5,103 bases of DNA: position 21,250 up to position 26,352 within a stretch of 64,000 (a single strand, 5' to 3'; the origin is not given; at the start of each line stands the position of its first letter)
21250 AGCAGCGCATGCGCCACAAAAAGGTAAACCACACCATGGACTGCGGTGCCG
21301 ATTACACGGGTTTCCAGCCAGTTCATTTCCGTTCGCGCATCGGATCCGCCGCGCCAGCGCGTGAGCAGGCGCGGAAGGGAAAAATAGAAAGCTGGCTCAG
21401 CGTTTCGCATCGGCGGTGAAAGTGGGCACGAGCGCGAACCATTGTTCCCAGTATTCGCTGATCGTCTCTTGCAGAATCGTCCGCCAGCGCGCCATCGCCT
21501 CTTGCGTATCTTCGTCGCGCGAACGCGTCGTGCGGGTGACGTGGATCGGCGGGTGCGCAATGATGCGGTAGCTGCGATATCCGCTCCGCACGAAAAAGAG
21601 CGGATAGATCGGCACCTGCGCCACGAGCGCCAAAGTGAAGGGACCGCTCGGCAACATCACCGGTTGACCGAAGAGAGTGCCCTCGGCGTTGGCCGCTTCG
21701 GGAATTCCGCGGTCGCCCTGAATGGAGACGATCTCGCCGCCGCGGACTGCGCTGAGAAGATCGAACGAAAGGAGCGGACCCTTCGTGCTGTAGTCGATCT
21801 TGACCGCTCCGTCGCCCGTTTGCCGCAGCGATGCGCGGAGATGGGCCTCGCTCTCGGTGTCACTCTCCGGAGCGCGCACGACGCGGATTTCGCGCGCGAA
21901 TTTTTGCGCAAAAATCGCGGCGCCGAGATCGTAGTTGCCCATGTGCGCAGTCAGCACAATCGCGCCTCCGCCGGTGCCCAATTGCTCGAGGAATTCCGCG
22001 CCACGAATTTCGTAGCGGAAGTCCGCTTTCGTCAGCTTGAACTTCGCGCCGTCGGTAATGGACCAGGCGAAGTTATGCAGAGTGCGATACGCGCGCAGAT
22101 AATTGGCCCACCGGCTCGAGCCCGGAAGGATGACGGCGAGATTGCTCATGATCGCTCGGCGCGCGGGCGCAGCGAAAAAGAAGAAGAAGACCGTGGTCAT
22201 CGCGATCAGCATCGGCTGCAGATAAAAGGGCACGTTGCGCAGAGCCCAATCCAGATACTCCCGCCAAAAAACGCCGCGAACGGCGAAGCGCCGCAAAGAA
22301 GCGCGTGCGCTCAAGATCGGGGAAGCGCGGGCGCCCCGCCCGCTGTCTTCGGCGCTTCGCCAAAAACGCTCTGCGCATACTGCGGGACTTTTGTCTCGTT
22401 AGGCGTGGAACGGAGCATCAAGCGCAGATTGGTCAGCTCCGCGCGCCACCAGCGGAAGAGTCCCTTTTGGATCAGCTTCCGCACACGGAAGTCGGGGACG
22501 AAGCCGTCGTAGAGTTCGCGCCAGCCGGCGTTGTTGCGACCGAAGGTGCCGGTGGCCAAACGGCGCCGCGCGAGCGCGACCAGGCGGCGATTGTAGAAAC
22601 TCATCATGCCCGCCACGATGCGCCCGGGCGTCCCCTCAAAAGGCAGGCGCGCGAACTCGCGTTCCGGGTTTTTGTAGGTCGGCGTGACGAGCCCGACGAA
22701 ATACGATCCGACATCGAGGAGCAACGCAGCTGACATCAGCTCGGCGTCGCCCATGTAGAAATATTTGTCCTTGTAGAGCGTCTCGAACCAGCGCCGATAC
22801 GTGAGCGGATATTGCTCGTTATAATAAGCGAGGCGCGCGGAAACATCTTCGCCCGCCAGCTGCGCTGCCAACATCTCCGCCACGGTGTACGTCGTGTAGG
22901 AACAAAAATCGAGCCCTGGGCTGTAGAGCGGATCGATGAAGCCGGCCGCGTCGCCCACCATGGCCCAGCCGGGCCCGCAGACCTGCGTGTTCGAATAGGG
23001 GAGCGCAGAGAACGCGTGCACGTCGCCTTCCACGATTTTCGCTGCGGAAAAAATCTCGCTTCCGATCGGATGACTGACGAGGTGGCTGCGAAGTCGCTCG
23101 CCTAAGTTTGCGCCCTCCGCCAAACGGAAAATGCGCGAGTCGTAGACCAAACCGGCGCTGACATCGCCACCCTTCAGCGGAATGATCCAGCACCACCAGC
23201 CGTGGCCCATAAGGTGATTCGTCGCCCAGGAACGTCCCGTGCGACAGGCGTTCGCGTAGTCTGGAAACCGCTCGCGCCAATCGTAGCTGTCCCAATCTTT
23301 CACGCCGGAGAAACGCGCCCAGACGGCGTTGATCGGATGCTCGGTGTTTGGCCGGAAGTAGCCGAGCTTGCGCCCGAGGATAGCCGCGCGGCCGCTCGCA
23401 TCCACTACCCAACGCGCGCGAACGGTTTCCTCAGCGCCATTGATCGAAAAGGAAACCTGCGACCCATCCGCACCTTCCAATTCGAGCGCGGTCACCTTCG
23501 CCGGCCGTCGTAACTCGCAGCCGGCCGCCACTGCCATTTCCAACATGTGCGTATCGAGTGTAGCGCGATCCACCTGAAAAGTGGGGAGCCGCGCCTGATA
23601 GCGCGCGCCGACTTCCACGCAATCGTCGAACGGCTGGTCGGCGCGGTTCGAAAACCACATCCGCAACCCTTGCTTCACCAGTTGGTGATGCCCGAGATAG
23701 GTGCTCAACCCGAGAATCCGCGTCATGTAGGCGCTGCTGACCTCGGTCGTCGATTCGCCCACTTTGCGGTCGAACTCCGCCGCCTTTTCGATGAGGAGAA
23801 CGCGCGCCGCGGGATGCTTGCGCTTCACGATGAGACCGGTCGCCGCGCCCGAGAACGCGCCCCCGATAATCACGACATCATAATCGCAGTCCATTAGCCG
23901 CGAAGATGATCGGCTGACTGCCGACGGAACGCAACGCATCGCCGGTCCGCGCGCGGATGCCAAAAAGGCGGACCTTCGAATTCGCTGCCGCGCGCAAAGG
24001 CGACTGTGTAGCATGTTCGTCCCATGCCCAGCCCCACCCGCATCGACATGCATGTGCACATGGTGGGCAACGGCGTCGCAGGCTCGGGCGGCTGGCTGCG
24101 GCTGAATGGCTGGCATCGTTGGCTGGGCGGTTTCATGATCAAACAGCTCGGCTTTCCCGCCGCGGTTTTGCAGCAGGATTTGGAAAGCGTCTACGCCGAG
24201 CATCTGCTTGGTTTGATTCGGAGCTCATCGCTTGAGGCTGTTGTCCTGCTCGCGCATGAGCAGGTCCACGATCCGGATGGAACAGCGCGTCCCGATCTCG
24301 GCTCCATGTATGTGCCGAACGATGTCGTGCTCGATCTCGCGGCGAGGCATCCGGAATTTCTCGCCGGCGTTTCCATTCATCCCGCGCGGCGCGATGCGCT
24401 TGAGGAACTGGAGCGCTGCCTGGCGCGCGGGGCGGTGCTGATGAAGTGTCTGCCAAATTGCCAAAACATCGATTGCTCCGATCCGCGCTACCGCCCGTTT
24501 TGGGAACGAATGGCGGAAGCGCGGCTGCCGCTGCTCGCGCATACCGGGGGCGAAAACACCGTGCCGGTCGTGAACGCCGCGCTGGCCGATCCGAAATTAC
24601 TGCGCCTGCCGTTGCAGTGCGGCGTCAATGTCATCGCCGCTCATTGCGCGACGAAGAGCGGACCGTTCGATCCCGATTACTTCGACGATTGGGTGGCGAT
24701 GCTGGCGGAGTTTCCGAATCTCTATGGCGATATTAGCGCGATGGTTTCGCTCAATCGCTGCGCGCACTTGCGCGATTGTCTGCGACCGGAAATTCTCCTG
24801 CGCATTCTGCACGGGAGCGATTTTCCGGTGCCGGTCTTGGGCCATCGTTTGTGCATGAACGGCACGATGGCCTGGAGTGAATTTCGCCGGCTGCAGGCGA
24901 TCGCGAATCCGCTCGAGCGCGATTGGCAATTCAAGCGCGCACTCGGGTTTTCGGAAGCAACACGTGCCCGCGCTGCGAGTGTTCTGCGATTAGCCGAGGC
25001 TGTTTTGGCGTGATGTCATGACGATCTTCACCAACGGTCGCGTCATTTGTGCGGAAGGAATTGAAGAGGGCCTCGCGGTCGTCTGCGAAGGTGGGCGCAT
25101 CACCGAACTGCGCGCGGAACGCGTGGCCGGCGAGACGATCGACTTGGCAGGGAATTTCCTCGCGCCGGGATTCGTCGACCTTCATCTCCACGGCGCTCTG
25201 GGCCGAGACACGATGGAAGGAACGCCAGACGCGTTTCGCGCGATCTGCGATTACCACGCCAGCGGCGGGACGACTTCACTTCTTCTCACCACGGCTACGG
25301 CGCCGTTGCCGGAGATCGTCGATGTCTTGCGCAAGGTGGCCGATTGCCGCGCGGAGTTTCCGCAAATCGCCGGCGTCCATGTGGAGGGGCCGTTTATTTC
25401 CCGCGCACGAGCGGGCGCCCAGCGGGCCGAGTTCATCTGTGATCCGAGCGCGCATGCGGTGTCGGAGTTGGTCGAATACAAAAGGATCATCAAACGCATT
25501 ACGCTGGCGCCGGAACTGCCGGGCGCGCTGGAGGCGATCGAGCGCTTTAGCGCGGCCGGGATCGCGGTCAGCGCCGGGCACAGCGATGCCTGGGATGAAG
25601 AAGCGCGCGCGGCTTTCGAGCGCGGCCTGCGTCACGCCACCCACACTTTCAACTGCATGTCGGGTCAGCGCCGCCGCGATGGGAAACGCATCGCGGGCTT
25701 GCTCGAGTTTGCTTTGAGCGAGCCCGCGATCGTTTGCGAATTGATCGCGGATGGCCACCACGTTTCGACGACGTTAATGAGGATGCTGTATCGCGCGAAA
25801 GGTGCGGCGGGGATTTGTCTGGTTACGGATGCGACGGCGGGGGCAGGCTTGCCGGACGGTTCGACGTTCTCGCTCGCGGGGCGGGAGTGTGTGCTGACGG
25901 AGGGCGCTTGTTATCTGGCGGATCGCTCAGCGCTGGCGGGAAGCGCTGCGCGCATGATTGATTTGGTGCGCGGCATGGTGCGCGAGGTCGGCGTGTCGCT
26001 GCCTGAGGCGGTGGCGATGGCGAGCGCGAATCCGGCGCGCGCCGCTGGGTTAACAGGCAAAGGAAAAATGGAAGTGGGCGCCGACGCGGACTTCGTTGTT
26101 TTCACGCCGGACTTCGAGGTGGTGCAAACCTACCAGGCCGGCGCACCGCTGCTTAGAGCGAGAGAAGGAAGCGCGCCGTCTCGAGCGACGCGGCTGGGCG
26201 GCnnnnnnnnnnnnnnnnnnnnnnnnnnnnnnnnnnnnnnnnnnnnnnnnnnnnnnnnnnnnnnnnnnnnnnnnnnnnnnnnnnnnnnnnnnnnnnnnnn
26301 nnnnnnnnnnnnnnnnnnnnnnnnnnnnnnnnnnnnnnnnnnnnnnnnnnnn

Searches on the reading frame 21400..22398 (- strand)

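Call 27: search_protein_families(library=pfam, proteins=[window:21400-22398:-], max_evalue=0.001)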
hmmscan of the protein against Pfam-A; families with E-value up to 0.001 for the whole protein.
window:21400-22398:- (333 aa): 1 family
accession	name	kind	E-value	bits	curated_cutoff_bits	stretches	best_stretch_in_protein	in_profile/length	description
PF03279.18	Lip_A_acyltrans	-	2.4e-17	63.5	22.3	1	51-327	24-293/295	Bacterial lipid A biosynthesis acyltransferase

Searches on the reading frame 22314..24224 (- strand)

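Call 27: search_protein_families(library=pfam, proteins=[window:22314-24224:-], max_evalue=0.001)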
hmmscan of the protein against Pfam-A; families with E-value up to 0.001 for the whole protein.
window:22314-24224:- (637 aa): 5 families
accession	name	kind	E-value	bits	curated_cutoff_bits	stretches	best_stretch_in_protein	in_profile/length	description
PF04820.20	Trp_halogenase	-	1.3e-17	64.3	21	1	215-478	152-377/458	Tryptophan halogenase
PF01494.25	FAD_binding_3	-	1.9e-11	44.2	22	1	114-301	1-181/349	FAD binding domain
PF12831.13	FAD_oxidored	-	3.9e-08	33.5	27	1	116-285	1-152/416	FAD dependent oxidoreductase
PF01266.30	DAO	-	2.1e-06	28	27.9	0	116-194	1-74/353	FAD dependent oxidoreductase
PF05834.18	Lycopene_cycl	-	0.00051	19.7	23.4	0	116-286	1-149/380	Lycopene cyclase protein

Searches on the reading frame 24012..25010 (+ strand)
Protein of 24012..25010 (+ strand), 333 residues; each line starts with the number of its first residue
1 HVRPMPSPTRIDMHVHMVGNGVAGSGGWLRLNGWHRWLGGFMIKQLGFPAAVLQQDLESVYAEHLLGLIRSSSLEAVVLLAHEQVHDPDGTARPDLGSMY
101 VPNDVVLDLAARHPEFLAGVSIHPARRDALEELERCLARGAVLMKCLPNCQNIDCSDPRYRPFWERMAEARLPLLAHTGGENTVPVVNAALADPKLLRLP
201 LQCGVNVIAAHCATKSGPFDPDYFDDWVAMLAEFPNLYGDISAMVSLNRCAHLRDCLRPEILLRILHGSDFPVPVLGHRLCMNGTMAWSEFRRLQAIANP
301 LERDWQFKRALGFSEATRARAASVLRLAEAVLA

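Call 27: search_protein_families(library=pfam, proteins=[window:24012-25010:+], max_evalue=0.001)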
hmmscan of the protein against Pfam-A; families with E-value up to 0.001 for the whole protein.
window:24012-25010:+ (333 aa): 1 family
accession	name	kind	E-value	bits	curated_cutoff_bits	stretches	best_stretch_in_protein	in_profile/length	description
PF04909.20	Amidohydro_2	-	1.9e-18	67.7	26.4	1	103-278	67-254/289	Amidohydrolase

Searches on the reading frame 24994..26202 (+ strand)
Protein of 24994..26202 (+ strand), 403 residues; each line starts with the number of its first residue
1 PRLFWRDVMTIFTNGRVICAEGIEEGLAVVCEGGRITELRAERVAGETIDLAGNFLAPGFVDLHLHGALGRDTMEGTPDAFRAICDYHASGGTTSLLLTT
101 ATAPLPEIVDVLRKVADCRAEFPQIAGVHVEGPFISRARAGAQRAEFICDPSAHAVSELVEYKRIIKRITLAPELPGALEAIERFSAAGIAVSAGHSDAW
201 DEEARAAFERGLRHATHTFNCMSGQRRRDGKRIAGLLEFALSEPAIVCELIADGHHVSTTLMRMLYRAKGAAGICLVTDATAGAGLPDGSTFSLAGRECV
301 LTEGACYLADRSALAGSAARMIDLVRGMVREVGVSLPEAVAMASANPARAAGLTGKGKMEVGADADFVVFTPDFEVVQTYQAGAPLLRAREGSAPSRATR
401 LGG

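Call 27: search_protein_families(library=pfam, proteins=[window:24994-26202:+], max_evalue=0.001)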
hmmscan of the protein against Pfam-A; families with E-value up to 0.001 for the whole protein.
window:24994-26202:+ (403 aa): 2 families
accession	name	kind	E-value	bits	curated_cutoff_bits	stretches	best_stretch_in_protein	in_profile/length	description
PF01979.26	Amidohydro_1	-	2.2e-29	103.2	25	1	56-383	2-342/345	Amidohydrolase family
PF07969.17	Amidohydro_3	-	3.4e-15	56.9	29.7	2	331-378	404-452/472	Amidohydrolase family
